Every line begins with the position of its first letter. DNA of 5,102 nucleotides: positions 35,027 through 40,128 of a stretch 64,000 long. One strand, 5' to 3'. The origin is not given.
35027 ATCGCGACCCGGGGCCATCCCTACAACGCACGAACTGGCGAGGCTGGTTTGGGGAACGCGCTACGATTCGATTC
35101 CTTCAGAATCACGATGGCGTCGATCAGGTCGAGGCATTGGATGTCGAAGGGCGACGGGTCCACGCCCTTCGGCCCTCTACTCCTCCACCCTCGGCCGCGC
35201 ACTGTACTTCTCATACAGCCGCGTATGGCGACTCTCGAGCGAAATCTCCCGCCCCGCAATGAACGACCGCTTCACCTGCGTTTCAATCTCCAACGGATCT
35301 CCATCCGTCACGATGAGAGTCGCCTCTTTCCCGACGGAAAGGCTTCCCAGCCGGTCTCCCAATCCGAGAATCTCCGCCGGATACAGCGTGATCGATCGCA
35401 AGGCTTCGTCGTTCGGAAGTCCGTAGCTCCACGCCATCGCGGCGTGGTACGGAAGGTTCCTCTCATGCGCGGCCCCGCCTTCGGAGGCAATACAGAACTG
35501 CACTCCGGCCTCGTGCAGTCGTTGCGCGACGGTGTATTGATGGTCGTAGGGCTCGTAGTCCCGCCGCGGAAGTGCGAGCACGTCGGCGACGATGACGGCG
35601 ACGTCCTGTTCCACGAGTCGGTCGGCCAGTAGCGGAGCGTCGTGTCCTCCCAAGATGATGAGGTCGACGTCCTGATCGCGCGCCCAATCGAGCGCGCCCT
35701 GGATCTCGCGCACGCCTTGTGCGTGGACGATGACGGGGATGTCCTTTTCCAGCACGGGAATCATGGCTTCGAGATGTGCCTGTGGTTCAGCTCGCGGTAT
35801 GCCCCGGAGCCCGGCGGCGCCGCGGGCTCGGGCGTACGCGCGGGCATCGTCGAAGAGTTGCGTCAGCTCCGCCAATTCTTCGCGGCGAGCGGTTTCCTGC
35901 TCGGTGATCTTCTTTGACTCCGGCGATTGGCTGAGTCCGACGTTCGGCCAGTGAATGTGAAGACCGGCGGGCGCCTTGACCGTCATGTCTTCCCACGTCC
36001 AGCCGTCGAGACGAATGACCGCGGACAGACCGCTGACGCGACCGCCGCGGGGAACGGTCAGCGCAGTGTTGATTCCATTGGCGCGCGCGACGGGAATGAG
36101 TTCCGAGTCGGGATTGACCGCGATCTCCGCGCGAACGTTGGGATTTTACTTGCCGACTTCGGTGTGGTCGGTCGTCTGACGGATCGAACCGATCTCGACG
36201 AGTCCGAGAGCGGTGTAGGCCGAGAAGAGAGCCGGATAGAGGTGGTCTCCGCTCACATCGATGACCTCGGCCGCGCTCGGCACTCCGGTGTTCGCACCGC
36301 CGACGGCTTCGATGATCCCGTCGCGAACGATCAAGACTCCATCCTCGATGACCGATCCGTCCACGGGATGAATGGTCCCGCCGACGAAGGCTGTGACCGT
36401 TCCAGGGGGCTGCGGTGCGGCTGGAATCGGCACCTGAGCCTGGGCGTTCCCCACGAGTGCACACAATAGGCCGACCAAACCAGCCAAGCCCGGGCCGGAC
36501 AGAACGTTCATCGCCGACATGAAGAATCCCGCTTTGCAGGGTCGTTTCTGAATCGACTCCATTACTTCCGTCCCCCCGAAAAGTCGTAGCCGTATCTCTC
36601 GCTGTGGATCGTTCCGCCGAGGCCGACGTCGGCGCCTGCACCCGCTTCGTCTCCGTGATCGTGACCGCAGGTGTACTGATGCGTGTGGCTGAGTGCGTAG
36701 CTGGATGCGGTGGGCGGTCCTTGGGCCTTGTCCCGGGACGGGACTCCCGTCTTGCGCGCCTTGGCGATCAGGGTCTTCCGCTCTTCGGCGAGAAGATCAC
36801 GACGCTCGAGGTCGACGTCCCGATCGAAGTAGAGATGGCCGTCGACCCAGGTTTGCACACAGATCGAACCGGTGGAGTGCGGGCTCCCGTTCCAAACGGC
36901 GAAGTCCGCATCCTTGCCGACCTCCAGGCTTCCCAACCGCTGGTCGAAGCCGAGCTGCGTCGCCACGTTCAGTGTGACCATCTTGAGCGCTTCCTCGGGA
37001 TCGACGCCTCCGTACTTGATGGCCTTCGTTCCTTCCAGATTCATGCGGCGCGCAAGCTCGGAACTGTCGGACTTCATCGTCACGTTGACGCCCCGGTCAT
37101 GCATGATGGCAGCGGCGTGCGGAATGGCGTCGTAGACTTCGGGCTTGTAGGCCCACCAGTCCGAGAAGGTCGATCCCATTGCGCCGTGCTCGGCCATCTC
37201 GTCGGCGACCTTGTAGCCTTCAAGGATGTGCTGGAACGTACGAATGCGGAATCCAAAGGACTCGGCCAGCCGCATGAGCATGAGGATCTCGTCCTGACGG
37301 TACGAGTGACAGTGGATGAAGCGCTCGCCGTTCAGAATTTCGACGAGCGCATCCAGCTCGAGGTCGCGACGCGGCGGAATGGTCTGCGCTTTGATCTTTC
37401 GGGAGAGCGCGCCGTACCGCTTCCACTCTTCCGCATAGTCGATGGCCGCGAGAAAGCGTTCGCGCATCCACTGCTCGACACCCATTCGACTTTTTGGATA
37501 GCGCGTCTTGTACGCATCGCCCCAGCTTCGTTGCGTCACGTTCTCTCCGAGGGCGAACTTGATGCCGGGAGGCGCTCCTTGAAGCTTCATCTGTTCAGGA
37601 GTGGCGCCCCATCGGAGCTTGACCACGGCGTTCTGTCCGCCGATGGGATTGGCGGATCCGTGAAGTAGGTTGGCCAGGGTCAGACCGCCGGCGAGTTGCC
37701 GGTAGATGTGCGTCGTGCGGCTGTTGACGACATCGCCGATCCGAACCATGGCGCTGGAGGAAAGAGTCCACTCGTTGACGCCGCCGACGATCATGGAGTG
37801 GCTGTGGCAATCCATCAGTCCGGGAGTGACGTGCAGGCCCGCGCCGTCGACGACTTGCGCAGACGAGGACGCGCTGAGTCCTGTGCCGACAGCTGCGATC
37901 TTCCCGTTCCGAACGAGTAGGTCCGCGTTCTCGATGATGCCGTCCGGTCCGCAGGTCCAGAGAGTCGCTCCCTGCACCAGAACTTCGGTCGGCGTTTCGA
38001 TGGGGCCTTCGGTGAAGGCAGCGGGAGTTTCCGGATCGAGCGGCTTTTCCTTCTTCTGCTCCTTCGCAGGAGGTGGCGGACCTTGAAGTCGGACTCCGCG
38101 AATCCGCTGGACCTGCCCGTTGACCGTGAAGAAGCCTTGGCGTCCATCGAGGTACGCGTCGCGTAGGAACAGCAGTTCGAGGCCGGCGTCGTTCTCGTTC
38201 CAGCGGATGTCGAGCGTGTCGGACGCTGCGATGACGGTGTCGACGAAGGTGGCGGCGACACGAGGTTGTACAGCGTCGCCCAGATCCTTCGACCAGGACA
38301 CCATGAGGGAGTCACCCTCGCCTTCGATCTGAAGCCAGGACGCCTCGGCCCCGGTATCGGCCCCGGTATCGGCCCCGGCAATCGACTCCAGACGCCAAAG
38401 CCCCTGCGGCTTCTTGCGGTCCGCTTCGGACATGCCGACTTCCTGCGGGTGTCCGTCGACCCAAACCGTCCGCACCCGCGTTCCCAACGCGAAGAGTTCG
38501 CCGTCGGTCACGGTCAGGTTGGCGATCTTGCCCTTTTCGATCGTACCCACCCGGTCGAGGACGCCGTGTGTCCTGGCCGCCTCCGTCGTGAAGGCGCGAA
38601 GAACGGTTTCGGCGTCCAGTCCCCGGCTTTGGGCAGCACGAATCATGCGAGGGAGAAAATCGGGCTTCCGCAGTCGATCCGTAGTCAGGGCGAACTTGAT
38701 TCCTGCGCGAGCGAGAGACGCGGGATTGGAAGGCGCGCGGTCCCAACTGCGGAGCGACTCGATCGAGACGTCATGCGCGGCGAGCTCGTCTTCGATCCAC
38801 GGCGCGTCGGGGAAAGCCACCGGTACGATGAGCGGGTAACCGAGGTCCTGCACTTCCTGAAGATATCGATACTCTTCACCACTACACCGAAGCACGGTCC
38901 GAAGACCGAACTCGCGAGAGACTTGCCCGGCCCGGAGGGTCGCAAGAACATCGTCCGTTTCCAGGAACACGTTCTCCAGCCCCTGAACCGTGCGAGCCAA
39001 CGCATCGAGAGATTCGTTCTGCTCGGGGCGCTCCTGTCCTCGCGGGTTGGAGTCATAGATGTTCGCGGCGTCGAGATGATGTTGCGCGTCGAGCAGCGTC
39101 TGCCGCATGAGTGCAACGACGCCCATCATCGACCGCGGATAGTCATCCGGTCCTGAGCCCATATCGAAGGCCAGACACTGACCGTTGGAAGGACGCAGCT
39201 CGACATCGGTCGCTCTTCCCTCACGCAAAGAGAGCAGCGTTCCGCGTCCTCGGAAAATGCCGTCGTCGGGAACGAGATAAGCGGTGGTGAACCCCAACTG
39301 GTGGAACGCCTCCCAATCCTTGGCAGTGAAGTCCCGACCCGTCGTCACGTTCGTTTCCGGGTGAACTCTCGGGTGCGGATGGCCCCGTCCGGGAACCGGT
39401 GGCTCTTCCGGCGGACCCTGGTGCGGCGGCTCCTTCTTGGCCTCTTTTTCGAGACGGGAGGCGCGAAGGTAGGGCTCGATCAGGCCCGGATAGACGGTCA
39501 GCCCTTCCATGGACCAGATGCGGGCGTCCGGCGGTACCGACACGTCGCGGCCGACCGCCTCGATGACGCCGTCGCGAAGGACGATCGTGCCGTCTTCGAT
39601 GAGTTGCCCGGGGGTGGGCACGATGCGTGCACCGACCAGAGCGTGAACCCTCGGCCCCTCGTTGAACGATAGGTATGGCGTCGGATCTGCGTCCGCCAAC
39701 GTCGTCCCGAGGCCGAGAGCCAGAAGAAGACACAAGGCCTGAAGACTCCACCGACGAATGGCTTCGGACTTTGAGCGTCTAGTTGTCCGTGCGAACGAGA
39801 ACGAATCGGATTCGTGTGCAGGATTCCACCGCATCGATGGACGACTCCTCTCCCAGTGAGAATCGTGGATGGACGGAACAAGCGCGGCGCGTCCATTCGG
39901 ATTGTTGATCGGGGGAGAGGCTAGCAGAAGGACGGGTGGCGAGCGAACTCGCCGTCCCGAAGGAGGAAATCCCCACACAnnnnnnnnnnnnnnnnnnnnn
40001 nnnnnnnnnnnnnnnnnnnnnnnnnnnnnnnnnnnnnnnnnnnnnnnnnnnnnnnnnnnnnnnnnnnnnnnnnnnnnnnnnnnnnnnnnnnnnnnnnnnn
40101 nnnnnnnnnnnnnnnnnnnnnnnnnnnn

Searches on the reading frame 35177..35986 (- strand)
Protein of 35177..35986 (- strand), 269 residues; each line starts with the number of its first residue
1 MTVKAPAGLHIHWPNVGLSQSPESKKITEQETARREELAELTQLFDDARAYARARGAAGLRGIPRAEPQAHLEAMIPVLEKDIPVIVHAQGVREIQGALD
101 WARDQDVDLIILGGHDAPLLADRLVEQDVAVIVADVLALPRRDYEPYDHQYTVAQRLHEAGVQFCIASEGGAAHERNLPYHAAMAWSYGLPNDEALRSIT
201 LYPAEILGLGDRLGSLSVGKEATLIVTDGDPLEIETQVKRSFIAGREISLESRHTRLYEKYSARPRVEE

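Call 51: search_protein_families(library=padloc, proteins=[window:35177-35986:-], max_evalue=0.001)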
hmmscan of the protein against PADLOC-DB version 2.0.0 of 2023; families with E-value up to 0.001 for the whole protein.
window:35177-35986:- (269 aa): 0 families

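Call 52: search_protein_families(library=pfam, proteins=[window:35177-35986:-], max_evalue=0.00001)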
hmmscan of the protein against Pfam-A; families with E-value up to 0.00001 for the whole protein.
window:35177-35986:- (269 aa): 2 families
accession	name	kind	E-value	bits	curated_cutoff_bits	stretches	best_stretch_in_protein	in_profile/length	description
PF01979.26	Amidohydro_1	-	6.9e-14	52.3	25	1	5-239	74-330/345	Amidohydrolase family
PF07969.17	Amidohydro_3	-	1.7e-08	34.8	29.7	1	190-245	407-468/472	Amidohydrolase family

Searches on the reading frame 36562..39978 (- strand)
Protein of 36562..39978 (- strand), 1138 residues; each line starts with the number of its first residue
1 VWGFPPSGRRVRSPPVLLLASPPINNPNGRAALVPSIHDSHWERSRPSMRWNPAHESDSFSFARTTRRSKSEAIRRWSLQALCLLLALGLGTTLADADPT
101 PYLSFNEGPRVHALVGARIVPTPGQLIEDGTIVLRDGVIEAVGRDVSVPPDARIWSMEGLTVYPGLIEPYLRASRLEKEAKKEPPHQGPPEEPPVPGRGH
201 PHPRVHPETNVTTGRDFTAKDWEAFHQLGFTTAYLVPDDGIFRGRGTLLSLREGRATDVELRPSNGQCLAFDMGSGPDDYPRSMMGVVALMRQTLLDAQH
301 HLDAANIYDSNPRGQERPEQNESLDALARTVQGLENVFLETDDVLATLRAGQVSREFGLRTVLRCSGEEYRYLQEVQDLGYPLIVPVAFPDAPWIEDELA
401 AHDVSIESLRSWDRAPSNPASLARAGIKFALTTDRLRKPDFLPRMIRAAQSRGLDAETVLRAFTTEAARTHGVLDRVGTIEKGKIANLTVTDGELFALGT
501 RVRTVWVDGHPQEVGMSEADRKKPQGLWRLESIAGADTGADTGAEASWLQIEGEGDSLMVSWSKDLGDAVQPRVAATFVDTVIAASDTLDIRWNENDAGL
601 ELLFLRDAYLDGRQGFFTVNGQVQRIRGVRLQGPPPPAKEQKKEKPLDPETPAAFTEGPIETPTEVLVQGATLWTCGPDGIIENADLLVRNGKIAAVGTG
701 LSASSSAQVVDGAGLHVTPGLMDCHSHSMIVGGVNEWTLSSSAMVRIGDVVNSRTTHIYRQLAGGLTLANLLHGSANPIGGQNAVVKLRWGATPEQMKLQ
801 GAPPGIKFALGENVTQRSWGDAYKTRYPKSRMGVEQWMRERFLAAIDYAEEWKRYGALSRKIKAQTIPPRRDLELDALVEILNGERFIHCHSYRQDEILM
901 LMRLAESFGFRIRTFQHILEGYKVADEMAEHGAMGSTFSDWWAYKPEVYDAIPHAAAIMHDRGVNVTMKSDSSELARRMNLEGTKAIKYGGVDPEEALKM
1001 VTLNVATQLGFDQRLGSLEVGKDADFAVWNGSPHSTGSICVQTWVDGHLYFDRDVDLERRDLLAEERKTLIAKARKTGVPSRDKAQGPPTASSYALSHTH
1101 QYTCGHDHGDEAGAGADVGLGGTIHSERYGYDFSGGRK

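Call 30: search_protein_families(library=pfam, proteins=[window:36562-39978:-], max_evalue=1)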
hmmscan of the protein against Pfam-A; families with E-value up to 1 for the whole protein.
window:36562-39978:- (1138 aa): 3 families
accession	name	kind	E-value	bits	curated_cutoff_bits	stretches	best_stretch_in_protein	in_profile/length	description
PF01979.26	Amidohydro_1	-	2e-31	109.9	25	2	955-1032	235-321/345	Amidohydrolase family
PF07969.17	Amidohydro_3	-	2.1e-24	87.3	29.7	3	991-1048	406-469/472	Amidohydrolase family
PF22039.1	HUTI_composite_bact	-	0.049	13.7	25.5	1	687-699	3-15/26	Imidazolonepropionase-like composite domain, bacteria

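Call 51: search_protein_families(library=padloc, proteins=[window:36562-39978:-], max_evalue=0.001)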
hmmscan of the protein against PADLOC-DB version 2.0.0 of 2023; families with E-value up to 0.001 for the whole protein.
window:36562-39978:- (1138 aa): 0 families
